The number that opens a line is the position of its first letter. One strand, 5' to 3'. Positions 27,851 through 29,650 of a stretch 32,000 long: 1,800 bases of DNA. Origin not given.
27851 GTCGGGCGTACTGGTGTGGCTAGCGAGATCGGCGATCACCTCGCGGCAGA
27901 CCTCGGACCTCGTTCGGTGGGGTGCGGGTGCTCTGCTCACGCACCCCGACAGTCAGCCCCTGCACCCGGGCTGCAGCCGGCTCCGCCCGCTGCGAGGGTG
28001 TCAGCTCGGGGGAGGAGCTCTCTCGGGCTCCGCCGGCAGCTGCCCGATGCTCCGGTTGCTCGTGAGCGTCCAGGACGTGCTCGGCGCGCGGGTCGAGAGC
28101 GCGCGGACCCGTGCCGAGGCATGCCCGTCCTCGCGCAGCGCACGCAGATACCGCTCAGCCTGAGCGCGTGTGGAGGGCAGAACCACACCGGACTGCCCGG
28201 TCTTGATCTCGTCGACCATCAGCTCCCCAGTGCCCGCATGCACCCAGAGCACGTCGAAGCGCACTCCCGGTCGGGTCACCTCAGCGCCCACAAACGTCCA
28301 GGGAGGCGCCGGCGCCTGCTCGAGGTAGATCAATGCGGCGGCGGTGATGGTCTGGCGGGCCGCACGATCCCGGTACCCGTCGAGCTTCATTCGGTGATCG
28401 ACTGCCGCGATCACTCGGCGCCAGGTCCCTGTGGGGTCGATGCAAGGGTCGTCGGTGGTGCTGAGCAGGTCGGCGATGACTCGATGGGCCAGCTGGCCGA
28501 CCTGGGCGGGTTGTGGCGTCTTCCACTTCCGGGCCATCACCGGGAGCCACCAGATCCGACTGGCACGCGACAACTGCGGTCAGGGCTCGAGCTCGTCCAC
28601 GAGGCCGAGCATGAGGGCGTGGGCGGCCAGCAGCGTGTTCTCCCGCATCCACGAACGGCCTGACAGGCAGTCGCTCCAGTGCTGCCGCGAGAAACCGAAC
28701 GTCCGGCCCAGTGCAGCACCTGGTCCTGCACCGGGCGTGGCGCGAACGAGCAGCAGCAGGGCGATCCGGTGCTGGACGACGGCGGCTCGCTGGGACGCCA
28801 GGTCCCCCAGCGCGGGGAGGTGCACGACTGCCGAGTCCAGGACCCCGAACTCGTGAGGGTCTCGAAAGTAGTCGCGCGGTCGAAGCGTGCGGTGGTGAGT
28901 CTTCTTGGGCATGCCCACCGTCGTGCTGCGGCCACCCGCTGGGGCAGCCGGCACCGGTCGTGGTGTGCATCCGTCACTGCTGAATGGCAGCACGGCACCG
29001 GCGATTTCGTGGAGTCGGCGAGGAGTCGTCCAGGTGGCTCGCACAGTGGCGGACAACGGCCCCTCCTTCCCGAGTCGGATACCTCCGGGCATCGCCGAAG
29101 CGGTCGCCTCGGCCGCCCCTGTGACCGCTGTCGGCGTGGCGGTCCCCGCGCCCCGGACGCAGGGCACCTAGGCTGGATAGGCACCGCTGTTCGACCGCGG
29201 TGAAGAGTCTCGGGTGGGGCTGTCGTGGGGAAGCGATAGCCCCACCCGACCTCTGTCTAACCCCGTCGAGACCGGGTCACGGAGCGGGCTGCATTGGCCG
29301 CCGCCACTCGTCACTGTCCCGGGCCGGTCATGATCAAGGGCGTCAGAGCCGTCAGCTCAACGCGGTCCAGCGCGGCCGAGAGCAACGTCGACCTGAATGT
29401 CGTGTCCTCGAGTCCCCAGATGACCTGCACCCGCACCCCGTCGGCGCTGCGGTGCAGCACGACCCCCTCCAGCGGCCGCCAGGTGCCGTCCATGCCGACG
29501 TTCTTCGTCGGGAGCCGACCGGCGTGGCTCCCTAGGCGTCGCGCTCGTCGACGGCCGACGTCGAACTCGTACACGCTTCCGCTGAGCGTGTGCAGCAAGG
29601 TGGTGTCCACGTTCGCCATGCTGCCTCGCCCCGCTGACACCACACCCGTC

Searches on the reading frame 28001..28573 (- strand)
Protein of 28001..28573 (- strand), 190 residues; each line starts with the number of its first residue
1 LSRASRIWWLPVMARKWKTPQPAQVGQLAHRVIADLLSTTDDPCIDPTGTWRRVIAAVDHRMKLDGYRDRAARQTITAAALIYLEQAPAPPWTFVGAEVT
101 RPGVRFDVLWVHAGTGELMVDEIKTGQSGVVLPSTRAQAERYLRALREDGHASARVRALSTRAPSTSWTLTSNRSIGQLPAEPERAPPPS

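Call 11: search_protein_families(library=ncbifam, proteins=[window:28001-28573:-], max_evalue=0.01)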
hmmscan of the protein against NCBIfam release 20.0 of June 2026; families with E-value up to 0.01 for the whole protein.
window:28001-28573:- (190 aa): 0 families

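Call 44: search_protein_families(library=pfam, proteins=[window:28001-28573:-], max_evalue=1)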
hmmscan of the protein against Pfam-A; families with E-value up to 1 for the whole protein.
window:28001-28573:- (190 aa): 0 families

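Call 45: search_protein_families(library=phrogs, proteins=[window:28001-28573:-], max_evalue=0.1)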
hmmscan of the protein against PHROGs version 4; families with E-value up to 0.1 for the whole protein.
window:28001-28573:- (190 aa): 0 families

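Call 84: search_solved_structures(query=A8, max_evalue=10, show_alignments=2)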
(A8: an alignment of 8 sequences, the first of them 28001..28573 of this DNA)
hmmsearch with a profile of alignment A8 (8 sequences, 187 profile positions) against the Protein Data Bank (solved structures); distinct sequences matched with E-value up to 10: 1.
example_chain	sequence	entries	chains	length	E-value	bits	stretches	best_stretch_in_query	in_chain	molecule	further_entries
4udu_C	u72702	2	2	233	1.3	11.7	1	103-138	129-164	ENTEROTOXIN TYPE E | STAPHYLOCOCCAL ENTEROTOXIN E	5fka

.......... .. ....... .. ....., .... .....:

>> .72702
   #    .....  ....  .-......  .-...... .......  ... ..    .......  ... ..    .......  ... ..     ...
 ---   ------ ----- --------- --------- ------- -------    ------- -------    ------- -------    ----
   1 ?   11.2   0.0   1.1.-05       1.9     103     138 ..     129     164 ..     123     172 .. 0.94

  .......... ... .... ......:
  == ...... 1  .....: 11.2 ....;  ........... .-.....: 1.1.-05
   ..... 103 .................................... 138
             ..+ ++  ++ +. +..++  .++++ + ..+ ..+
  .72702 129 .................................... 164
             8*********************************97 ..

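Call 85: search_protein_families(library=pfam, alignment_id=A8, max_evalue=1)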
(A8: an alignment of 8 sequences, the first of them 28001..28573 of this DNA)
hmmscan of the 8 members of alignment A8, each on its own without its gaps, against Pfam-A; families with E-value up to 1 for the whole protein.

A. member 1, window:28001-28573:- (190 aa): 0 families

B. families by the number of members that match (of 8 scanned): 4 families
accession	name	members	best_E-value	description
PF12705.13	PDDEXK_1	2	0.00073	PD-(D/E)XK nuclease superfamily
PF22553.1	TY-Chap2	1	0.0071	T3SS (YopN, CesT) and YbjN peptide-binding chaperone 2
PF20734.2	PA2201_N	1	0.03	PA2201 N-terminal domain-like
PF19551.4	DUF6074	1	1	Family of unknown function (DUF6074)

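Call 90: predict_structure(alignment_id=A9)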
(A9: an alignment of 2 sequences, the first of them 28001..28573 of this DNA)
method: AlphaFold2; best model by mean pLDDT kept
length: 190 residues; sequences in the alignment: 2
mean_pLDDT: 68.6   pTM: 0.63
mean pLDDT of the five models: 68.6, 65.9, 62.8, 57.6, 50.6
residues with pLDDT >= 90: 0; 70-90: 108; 50-70: 50; < 50: 32
segments of 3 or more residues with pLDDT < 50: 1-14, 42-44, 127-130, 175-184
pLDDT, mean of each block of 10 residues (from residue 1): 43 63 79 77 55 83 86 80 78 75 69 78 58 65 72 72 67 49 54
secondary structure, 60 per line:
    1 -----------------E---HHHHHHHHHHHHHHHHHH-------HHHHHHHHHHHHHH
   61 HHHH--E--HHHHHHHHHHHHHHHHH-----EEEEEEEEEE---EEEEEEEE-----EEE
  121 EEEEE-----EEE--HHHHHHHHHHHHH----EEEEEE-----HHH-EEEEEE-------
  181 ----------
elements in order: H22-39 H47-64 H70-86 E92-101 E105-112 E118-125 E131-133 H136-148 E153-158 E168-173

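Call 92: fold_search(model_id=the predicted structure, library=pdb)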
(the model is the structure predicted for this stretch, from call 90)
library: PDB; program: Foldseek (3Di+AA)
matches with E <= 10: 694; with E <= 0.001: 0
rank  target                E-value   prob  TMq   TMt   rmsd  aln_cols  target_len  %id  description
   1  9iac_A                1.3e-03  0.99  0.34  0.28  10.3       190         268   15  Structure of the Argonaute-associated Cas4 family protein 1 (ACE1) from Microcystis aeruginosa (MaACE1) (released 2025-04-23)
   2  5inm_C                1.1e-01  0.35  0.18  0.15   6.7        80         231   14  Mouse Tdp2 protein, apo state with variable DNA-binding grasp conformations (released 2016-04-27)
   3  5j3z_B                1.1e-01  0.28  0.17  0.14   6.6        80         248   14  Crystal structure of m2hTDP2-CAT in complex with a small molecule inhibitor (released 2016-05-04)
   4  6ca4_B                1.2e-01  0.25  0.17  0.14   6.7        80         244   14  Crystal structure of humanized D. rerio TDP2 by 14 mutations (released 2018-05-02)
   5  4gz1_B                1.3e-01  0.30  0.18  0.15   6.6        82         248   13  Mus Musculus Tdp2 reaction product (5'-phosphorylated DNA)-Mg2+ complex at 1.5 Angstroms resolution (released 2012-10-31)
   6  4gyz_C                1.3e-01  0.28  0.17  0.13   6.9        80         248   14  Mus Musculus Tdp2 Bound to dAMP and Mg2+ (released 2012-10-31)
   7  6ca4_A                1.3e-01  0.23  0.17  0.14   6.7        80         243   14  Crystal structure of humanized D. rerio TDP2 by 14 mutations (released 2018-05-02)
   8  6ca4_C                1.4e-01  0.23  0.18  0.15   6.1        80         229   14  Crystal structure of humanized D. rerio TDP2 by 14 mutations (released 2018-05-02)
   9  4gz0_A                1.4e-01  0.23  0.17  0.14   6.6        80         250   14  Mus Musculus Tdp2-DNA Substrate Analog (5'-6-aminohexanol) Complex (released 2012-10-31)
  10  4f1h_B                1.5e-01  0.23  0.18  0.15   6.1        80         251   11  Crystal structure of TDP2 from Danio rerio complexed with a single strand DNA (released 2012-10-31)
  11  5inn_C                1.6e-01  0.30  0.18  0.16   6.5        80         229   14  Mouse Tdp2 D358N protein, apo state with increased disorder amongst variable DNA-binding grasp conformations (released 2016-04-27)
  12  4gyz_I                1.6e-01  0.25  0.17  0.13   6.9        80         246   14  Mus Musculus Tdp2 Bound to dAMP and Mg2+ (released 2012-10-31)
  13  4gz1_A                1.6e-01  0.25  0.17  0.13   6.8        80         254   14  Mus Musculus Tdp2 reaction product (5'-phosphorylated DNA)-Mg2+ complex at 1.5 Angstroms resolution (released 2012-10-31)
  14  3f0a                  1.7e-01  0.23  0.25  0.28  10.8       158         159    8  Structure of a putative n-acetyltransferase (ta0374) in complex with acetyl-coa from thermoplasma acidophilum (released 2008-11-11)
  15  5inn_B                1.8e-01  0.25  0.17  0.14   6.8        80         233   14  Mouse Tdp2 D358N protein, apo state with increased disorder amongst variable DNA-binding grasp conformations (released 2016-04-27)
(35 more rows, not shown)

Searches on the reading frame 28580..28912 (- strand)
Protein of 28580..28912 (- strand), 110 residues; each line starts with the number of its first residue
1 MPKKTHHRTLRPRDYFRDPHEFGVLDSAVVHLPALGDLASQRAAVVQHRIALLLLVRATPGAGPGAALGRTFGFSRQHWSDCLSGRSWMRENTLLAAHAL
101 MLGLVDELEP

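Call 44: search_protein_families(library=pfam, proteins=[window:28600-28899:-], max_evalue=1)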
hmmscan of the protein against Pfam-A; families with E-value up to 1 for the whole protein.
window:28600-28899:- (100 aa): 1 family
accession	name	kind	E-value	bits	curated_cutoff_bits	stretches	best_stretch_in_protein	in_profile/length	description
PF20603.3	Bact_hydrolase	-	0.07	13.5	27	1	44-74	6-36/160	Bacterial hydrolase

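Call 106: search_protein_families(library=pfam, proteins=[window:28580-28912:-], max_evalue=0.1)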
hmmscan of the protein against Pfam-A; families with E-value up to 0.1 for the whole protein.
window:28580-28912:- (110 aa): 0 families

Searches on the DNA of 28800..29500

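Call 27: search_rna_families(source=window, start=28800, end=29500, threshold=evalue, max_evalue=5)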
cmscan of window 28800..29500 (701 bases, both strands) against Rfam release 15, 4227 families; matches with E-value up to 5: 3.
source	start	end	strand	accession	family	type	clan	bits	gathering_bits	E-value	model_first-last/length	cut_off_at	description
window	29285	29389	+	RF04005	mir-4599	Gene; miRNA;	-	20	100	0.073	1-82/82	no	mir-4599 microRNA precursor family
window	29203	29255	-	RF03349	mir-3151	Gene; miRNA;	-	19.2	83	1.7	1-85/85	no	mir-3151 microRNA precursor family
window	29123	29144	-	RF01755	rmf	Cis-reg;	-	16.9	45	1.6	51-72/132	no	rmf RNA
